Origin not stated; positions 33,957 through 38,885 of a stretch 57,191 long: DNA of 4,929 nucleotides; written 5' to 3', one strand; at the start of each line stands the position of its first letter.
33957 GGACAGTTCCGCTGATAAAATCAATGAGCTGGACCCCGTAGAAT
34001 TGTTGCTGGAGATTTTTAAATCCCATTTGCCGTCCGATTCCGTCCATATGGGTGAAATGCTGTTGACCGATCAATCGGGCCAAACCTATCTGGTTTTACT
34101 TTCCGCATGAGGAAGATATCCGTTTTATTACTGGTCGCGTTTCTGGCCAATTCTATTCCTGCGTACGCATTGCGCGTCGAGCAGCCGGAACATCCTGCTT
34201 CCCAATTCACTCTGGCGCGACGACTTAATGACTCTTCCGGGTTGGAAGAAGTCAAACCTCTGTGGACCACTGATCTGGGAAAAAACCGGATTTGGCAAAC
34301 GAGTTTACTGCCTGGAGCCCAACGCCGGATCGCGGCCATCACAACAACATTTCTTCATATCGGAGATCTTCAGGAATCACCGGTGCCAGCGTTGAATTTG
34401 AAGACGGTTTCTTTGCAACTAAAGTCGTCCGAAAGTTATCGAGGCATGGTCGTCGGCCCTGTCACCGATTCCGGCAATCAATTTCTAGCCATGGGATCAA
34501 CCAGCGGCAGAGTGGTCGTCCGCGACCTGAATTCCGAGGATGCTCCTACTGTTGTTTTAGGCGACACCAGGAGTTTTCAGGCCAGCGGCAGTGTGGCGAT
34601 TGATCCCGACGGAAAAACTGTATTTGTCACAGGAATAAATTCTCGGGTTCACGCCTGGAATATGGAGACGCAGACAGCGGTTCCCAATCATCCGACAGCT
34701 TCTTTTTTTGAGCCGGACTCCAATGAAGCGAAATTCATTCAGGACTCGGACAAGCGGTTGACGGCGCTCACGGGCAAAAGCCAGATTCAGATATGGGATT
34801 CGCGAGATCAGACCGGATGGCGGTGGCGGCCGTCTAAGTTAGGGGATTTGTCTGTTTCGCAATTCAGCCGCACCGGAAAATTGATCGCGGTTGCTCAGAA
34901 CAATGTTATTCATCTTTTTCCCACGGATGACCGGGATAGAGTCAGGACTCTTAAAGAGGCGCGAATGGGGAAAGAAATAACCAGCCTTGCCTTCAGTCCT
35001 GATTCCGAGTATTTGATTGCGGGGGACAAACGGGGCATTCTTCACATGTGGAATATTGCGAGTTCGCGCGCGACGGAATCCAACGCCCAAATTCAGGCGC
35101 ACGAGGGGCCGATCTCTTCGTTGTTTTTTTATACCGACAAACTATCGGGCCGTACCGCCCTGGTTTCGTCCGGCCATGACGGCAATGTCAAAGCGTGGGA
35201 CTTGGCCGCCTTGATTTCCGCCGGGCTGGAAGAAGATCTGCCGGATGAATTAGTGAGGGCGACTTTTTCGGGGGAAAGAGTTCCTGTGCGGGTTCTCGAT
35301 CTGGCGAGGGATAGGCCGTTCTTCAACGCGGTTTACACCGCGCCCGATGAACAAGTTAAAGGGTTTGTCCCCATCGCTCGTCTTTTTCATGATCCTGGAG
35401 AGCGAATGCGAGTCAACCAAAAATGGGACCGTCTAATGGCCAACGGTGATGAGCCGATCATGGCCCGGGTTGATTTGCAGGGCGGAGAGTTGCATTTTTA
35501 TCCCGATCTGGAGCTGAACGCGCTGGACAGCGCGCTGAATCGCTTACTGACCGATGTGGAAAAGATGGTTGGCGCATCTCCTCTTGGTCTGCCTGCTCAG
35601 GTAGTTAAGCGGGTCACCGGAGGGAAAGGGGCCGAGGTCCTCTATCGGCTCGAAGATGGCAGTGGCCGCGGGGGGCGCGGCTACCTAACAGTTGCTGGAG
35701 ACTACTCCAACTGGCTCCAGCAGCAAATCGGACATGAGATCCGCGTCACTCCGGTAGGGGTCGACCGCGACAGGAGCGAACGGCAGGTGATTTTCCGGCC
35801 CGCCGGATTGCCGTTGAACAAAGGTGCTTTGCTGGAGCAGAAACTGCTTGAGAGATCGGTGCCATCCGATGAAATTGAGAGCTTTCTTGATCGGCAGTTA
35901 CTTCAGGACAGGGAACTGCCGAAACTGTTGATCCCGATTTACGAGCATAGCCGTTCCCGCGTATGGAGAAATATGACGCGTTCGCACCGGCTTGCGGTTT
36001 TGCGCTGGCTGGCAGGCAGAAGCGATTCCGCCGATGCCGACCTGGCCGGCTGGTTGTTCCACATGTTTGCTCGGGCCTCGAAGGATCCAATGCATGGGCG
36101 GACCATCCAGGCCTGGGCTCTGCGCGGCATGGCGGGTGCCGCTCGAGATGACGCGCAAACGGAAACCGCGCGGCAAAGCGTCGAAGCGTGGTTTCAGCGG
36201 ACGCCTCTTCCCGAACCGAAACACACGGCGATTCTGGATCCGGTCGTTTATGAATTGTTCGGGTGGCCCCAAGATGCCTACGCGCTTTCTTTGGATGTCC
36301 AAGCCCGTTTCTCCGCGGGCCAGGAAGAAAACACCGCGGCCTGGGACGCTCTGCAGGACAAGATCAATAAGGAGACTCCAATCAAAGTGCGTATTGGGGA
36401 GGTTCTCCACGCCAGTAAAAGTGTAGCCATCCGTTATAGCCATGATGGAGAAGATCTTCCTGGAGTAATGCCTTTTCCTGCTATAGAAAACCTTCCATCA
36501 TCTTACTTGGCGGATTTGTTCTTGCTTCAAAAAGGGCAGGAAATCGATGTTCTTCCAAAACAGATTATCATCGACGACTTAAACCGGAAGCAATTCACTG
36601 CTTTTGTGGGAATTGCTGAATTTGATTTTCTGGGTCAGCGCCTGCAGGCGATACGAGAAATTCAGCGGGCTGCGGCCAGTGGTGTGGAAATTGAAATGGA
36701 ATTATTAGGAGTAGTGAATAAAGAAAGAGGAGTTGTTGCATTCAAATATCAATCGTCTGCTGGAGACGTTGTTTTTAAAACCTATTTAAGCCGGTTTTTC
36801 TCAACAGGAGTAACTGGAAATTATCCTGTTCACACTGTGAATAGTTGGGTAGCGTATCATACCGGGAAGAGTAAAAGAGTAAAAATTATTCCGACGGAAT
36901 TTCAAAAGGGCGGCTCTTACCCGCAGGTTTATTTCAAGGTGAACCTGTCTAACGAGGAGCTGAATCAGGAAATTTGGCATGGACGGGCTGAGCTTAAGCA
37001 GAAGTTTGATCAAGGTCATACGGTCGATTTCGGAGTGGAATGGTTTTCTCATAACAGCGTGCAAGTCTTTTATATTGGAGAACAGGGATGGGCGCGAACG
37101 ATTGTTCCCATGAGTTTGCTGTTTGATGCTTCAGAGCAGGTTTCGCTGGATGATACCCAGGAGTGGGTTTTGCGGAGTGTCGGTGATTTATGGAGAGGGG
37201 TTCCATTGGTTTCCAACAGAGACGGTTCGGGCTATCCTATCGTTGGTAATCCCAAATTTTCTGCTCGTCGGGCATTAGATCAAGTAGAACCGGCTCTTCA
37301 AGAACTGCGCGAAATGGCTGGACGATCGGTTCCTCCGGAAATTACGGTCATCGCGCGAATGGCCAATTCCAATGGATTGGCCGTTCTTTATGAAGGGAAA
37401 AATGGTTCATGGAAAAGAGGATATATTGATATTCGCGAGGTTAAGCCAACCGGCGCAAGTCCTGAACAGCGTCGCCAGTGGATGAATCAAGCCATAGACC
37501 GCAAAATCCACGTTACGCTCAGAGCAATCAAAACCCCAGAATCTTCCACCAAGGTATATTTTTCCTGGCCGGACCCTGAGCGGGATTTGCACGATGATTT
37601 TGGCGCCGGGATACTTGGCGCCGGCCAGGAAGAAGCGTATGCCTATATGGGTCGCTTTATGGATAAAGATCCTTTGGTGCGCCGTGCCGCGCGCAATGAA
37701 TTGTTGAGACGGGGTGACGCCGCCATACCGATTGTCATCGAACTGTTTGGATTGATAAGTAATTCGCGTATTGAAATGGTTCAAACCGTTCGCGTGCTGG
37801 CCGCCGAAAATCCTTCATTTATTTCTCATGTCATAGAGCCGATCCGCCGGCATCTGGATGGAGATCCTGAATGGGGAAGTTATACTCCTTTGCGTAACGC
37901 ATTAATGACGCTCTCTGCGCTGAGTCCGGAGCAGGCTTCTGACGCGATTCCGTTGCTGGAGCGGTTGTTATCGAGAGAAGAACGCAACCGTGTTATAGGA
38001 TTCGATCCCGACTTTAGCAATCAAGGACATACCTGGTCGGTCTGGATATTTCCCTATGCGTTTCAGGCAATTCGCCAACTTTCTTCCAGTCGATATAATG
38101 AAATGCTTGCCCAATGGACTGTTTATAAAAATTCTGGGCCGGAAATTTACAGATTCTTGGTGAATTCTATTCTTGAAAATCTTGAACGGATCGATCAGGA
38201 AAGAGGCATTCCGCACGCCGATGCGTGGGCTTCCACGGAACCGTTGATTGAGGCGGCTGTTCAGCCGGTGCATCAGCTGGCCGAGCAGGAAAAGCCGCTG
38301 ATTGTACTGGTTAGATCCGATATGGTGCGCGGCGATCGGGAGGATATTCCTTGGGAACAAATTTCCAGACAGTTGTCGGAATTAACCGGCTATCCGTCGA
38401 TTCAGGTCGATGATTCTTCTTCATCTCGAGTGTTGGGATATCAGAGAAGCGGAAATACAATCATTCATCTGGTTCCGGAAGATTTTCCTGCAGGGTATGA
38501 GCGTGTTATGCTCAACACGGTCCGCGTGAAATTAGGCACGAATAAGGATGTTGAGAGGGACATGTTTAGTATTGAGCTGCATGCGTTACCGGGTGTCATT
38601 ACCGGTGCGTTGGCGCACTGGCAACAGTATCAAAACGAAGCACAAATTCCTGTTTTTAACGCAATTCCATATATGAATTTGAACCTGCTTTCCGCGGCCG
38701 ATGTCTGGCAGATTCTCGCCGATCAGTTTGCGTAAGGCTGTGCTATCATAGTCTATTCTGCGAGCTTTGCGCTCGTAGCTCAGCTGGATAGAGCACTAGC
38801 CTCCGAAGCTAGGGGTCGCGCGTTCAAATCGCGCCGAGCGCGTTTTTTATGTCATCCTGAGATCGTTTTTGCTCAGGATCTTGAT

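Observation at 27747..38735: Orphan operon of two translationally coupled giant exported proteins (2,081 aa + 1,542 aa)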

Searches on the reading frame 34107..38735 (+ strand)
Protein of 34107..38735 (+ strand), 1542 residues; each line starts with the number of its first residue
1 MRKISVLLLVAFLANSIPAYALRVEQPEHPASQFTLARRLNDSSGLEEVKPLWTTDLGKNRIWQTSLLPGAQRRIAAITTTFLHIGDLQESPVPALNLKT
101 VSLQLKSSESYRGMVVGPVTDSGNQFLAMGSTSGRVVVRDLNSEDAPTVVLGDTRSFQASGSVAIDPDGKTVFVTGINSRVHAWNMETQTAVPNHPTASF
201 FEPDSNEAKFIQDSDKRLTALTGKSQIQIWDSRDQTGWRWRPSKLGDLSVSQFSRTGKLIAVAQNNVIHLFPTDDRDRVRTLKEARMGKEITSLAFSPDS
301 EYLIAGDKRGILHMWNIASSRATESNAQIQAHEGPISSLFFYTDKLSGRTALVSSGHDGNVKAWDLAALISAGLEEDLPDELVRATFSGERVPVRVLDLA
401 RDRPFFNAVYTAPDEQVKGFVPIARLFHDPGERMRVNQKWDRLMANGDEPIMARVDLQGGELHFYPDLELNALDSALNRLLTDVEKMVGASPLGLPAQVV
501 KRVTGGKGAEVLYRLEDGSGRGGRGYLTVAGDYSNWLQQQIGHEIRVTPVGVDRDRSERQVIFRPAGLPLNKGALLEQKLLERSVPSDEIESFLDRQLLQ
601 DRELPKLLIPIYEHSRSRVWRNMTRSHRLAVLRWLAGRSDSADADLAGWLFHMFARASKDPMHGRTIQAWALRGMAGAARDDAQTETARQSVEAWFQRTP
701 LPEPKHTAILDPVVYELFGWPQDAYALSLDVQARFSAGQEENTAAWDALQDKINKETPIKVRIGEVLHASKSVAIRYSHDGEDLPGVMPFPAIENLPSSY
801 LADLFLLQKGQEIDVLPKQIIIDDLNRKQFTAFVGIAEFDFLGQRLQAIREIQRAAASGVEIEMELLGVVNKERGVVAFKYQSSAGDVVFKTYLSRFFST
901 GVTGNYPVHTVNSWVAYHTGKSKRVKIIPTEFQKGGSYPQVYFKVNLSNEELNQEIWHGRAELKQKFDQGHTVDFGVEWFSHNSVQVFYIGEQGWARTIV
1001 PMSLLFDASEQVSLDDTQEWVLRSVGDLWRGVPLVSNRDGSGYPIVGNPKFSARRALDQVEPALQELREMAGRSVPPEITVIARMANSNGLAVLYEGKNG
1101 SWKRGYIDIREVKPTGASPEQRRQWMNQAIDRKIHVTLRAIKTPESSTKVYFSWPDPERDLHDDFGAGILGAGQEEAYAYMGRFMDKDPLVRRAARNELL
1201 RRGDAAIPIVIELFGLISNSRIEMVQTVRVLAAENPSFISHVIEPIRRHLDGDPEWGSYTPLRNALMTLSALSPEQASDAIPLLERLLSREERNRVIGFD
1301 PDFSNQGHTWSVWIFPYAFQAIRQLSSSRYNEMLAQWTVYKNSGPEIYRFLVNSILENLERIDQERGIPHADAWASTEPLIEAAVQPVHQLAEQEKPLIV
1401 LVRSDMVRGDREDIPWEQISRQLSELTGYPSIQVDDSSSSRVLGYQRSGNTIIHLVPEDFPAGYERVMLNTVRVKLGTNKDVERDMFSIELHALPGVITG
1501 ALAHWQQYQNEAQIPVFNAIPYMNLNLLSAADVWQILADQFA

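Call 7: search_protein_families(library=pfam, proteins=[window:34107-38732:+], max_evalue=1)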
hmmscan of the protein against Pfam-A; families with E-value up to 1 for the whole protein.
window:34107-38732:+ (1542 aa): 32 families (the best 25 are shown)
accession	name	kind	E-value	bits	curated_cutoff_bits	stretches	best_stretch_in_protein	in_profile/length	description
PF25174.1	Beta-prop_THOC3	-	6.9e-19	68.3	305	2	124-321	59-246/272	THOC3 beta-propeller domain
PF24817.1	WD40_WDHD1_1st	-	8e-18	65.1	109.9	3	249-339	182-271/291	WDHD1 first WD40 domain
PF25173.1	Beta-prop_WDR3_1st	-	2.8e-15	56.9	154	1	220-367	4-143/184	WDR3 first beta-propeller domain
PF24814.1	WD40_Prp19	-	3e-15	56.5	320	2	121-304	100-276/281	Prp19 WD40 domain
PF25172.1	Beta-prop_WDR3_2nd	-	9.9e-14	51.7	140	2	253-369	7-112/293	WDR3 second beta-propeller domain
PF24807.1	WD40_CDC20-Fz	-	1.6e-11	44.5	200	1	220-367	24-165/292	CDC20/Fizzy WD40 domain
PF25171.1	Beta-prop_WDR36-Utp21_1st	-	1.1e-10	41.9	80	1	224-364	129-263/266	WDR36/Utp21 first beta-propeller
PF00400.38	WD40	-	1.2e-10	41.8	27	2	280-316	5-39/39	WD domain, G-beta repeat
PF23414.1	Beta-prop_EML_2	-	2.2e-09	37.6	90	1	163-330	4-166/266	Echinoderm microtubule-associated protein second beta-propeller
PF24796.1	WDR55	-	2.6e-09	37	200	1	124-366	19-250/296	WDR55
PF23409.1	Beta-prop_EML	-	1e-08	35.5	88.2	1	178-366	40-227/267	Echinoderm microtubule-associated protein first beta-propeller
PF25168.1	Beta-prop_WDR36-Utp21_2nd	-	2.6e-08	34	84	2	302-367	126-187/335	WDR36/Utp21 second beta-propeller domain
PF24782.2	WD40_MABP1-WDR62_2nd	-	2.1e-05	24.1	290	1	285-366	85-162/341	MABP1/WDR62 second WD40 domain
PF23756.1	Beta-prop_HPS5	-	5.1e-05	23.1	34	1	242-323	56-142/328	HPS5 beta propeller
PF23769.1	Beta-prop_WDR75_2nd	-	7.6e-05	22.1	27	2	252-320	165-233/323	WD repeat-containing protein 75 second beta-propeller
PF12894.13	ANAPC4_WD40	-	7.7e-05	23.3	22.9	1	253-339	3-86/91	Anaphase-promoting complex subunit 4 WD40 domain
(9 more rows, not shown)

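Call 12: find_encoding_contigs(protein=window:34107-38735:+, flank=10000, max_places=6)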
Protein window:34107-38735:+ (1542 aa): 3 contigs read that carry it; 2 places shown.
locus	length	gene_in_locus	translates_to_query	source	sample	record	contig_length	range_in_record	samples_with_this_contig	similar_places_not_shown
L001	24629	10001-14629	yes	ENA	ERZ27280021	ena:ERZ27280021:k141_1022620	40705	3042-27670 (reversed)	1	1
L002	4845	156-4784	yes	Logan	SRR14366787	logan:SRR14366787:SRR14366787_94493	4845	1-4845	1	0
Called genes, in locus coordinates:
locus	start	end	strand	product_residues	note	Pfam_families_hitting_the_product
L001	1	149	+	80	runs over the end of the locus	PF00708:Acylphosphatase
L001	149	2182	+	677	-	PF22745:Nlig-Ia, PF01653:DNA_ligase_aden, PF03120:OB_DNA_ligase, PF03119:DNA_ligase_ZBD, PF14520:HHH_5 (weak), PF12826:HHH_2, PF00533:BRCT, PF12738:PTCB-BRCT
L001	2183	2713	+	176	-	-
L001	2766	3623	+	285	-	PF02899:Phage_int_SAM_1, PF13495:Phage_int_SAM_4, PF00589:Phage_integrase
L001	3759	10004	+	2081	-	-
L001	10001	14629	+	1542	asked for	PF23409:Beta-prop_EML, PF24796:WDR55, PF24814:WD40_Prp19, PF25174:Beta-prop_THOC3, PF23414:Beta-prop_EML_2, PF23381:Beta-prop_IFT122_1st, PF24807:WD40_CDC20-Fz, PF24817:WD40_WDHD1_1st, +9 more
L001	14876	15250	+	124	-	PF02033:RBFA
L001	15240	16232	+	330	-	PF01368:DHH, PF02272:DHHA1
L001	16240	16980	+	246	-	PF01509:TruB_N, PF16198:TruB_C_2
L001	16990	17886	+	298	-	PF06574:FAD_syn, PF01687:Flavokinase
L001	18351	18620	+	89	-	PF00312:Ribosomal_S15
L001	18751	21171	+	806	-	PF01138:RNase_PH, PF03725:RNase_PH_C, PF03726:PNPase (weak), PF01138:RNase_PH, PF00013:KH_1, PF00575:S1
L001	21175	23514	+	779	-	PF13491:FtsK_4TM, PF17854:FtsK_alpha, PF01580:FtsK_SpoIIIE, PF09397:FtsK_gamma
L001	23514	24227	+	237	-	PF12844:HTH_19 (weak), PF13413:HTH_25, PF13464:RodZ_C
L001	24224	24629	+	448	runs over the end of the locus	PF00919:UPF0004, PF04055:Radical_SAM, PF01938:TRAM, PF18693:TRAM_2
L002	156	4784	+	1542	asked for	PF23409:Beta-prop_EML, PF24796:WDR55, PF24814:WD40_Prp19, PF25174:Beta-prop_THOC3, PF23414:Beta-prop_EML_2, PF23381:Beta-prop_IFT122_1st, PF24807:WD40_CDC20-Fz, PF24817:WD40_WDHD1_1st, +9 more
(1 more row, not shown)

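Call 13: search_protein_families(library=ncbifam, proteins=[window:34107-38732:+], max_evalue=0.1)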
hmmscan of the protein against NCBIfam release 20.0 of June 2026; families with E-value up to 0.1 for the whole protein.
window:34107-38732:+ (1542 aa): 1 family
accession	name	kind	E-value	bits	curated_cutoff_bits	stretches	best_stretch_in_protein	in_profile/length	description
NF008258.1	PRK11028.1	equivalog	0.062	12.4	370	0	82-197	49-167/330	6-phosphogluconolactonase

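Call 111: search_protein_families(library=padloc, proteins=[window:34107-38732:+], max_evalue=0.01)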
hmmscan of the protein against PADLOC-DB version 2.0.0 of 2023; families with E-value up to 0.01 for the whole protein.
window:34107-38732:+ (1542 aa): 1 family
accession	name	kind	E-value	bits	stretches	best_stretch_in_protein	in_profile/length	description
PDLC02919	HEAT-ARM_XIII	-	2.8e-10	36.3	1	158-369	51-240/1972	-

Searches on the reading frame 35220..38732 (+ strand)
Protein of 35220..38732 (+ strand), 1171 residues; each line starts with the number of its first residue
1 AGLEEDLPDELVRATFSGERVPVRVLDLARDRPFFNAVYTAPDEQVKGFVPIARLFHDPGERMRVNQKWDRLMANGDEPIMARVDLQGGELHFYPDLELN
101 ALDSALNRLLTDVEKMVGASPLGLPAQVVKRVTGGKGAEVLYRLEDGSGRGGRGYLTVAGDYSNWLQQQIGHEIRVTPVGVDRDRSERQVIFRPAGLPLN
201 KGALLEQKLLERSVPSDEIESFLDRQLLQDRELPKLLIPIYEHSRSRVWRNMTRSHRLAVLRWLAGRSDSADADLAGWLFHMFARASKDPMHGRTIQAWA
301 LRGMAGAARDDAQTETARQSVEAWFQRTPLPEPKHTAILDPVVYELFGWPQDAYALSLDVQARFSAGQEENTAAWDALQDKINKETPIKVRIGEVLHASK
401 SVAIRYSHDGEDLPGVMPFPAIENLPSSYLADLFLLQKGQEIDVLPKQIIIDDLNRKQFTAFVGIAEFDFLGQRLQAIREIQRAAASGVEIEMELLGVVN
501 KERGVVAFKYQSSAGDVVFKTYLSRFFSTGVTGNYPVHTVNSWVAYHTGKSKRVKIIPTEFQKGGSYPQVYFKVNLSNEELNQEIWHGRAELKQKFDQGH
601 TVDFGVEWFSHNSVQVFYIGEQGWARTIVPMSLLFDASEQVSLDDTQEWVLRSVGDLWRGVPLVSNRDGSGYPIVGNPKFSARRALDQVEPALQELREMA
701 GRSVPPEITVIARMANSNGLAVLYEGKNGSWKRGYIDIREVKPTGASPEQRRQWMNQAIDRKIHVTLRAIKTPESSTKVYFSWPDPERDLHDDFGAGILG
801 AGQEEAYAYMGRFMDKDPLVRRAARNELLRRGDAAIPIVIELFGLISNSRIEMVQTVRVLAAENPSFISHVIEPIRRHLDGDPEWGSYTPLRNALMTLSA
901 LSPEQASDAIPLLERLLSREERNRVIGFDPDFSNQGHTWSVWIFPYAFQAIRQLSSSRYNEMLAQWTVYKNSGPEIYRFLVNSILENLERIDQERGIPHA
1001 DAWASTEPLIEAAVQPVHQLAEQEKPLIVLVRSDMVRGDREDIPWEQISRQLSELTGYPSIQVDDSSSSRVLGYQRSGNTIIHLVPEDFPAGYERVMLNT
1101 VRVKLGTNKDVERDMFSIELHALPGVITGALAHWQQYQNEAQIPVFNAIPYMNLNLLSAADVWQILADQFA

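Call 19: find_homologous_proteins(query=window:35220-38732:+, max_evalue=0.01)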
Query window:35220-38732:+ (1171 aa): 1 proteins with E <= 0.01 among 8000 candidates.
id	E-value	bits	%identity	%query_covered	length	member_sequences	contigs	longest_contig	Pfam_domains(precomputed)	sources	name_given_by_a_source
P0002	0.0e+0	2679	100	100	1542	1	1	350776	PF25168.2,PF23410.5,PF25174.2,PF24814.2,PF23381.2,PF25173.2,PF25171.2,PF25175.2,PF24817.2,PF24796.2,PF23409.2,PF25172.2,PF24782.3,PF24807.2,PF00400.39,PF23414.2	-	-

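Call 43: search_solved_structures(query=window:35220-38732:+, max_evalue=10)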
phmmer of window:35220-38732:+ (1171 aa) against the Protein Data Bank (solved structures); distinct sequences matched with E-value up to 10: 7.
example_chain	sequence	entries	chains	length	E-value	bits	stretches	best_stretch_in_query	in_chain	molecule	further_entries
8r5o_O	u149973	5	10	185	0.021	15.7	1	810-911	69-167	PAP10 | PAP10, TRXz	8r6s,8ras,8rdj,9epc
8qma_M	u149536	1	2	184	0.022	15.6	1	810-911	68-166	PAP10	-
3fq4_A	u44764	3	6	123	0.091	13.5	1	127-162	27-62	Integrin beta-4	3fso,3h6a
8w9z_M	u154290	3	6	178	0.4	11.4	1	810-911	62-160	Thioredoxin-like protein CITRX1, chloroplastic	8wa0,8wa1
5j0i_A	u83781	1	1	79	0.5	11.1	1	678-701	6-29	Designed protein 2L6HC3_12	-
8xzv_F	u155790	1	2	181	0.83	10.4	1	813-911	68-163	Thioredoxin-like protein CITRX, chloroplastic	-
1fte_A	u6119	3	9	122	0.92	10.2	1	450-519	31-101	ACYL CARRIER PROTEIN SYNTHASE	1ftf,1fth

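Call 61: predict_structure(protein=window:35220-38732:+)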
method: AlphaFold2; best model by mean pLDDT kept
length: 1171 residues; sequences in the alignment: 1
mean_pLDDT: 37.3   pTM: 0.27
mean pLDDT of the five models: 37.3, 27.3, 26.5, 26.3, 25.3
residues with pLDDT >= 90: 0; 70-90: 0; 50-70: 59; < 50: 1112
segments of 3 or more residues with pLDDT < 50: 1-198, 242-246, 269-282, 284-831, 833-1171
pLDDT, mean of each block of 10 residues (from residue 1): 40 44 39 40 44 42 43 38 41 30 33 38 42 41 37 39 47 36 38 40 59 55 58 55 49 54 54 47 42 41 45 44 40 37 41 42 42 44 41 34 38 36 33 29 23 27 30 40 43 36 35 41 35 26 33 31 28 31 36 35 28 28 28 27 28 27 25 26 36 40 35 32 35 37 38 38 25 28 32 41 42 41 43 41 35 35 39 42 41 40 39 35 31 29 30 34 30 33 37 38 38 38 35 35 44 41 35 33 34 33 27 27 40 40 32 35 42 37
secondary structure, 60 per line:
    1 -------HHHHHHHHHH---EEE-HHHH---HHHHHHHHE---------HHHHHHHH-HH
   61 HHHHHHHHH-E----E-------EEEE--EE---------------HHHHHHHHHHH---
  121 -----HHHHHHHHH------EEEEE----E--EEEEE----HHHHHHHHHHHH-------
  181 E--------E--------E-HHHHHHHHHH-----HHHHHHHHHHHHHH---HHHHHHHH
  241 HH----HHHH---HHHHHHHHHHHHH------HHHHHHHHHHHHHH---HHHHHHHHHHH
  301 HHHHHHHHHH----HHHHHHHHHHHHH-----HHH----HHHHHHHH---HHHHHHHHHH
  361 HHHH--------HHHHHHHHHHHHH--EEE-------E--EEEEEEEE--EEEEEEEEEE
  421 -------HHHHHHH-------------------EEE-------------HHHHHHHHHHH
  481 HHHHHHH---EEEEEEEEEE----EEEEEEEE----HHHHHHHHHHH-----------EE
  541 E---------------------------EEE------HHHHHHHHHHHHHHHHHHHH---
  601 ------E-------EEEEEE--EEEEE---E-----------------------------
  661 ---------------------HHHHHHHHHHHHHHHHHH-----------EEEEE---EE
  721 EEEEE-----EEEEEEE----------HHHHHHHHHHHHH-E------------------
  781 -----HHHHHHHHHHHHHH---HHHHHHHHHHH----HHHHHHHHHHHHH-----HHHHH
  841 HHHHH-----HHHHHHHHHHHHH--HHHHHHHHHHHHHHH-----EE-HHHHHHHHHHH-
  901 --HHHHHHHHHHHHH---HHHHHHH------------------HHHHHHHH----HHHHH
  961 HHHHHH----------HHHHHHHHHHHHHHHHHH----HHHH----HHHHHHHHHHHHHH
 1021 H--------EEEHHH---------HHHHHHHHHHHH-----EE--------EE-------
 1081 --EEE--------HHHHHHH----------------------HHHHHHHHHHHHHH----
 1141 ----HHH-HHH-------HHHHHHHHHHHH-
elements in order (helices of 4 or more, strands of 3 or more residues): H8-17 E21-23 H25-28 H32-39 H50-57 H59-69 E84-87 H107-117 H126-134 E141-145 E153-157 H162-173 H201-210 H216-229 H233-242 H247-250 H254-266 H273-286 H290-310 H315-327 H340-347 H351-364 H373-385 E388-390 E401-408 E411-420 H428-434 E454-456 H470-487 E491-500 E505-512 H517-527 E539-541 E569-571 H578-597 E615-620 E623-627 H682-699 E711-715 E719-725 E731-737 H748-760 H786-799 H803-813 H818-830 H836-845 H851-863 H866-880 H889-899 H903-915 H919-925 H944-951 H956-966 H977-994 H999-1002 H1007-1021 E1030-1032 H1045-1056 E1083-1085 H1094-1100 H1123-1136 H1159-1170

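Call 112: search_protein_families(library=phrogs, proteins=[window:35220-38732:+], max_evalue=0.01)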
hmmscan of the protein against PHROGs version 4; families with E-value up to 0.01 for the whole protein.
window:35220-38732:+ (1171 aa): 0 families

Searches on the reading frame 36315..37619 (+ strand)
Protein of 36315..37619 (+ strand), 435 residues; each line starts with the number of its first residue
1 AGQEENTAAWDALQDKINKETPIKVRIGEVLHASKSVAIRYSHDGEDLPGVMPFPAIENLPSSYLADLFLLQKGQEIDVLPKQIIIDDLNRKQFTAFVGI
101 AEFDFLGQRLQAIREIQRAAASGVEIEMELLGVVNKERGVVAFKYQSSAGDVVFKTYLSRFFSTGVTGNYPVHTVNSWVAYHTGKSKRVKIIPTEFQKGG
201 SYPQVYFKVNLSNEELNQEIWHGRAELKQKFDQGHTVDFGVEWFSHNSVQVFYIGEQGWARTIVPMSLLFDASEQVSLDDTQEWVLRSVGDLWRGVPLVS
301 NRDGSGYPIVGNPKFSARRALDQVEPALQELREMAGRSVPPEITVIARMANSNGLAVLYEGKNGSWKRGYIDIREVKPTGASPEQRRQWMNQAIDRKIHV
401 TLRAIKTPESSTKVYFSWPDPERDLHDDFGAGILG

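Call 38: search_protein_families(library=pfam, proteins=[window:36315-37619:+], max_evalue=10)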
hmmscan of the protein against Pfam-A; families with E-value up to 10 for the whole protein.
window:36315-37619:+ (435 aa): 0 families

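Call 101: search_solved_structures(query=A6, max_evalue=10)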
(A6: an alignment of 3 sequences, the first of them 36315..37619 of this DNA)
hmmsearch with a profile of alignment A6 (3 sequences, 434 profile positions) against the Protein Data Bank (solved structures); distinct sequences matched with E-value up to 10: 0.
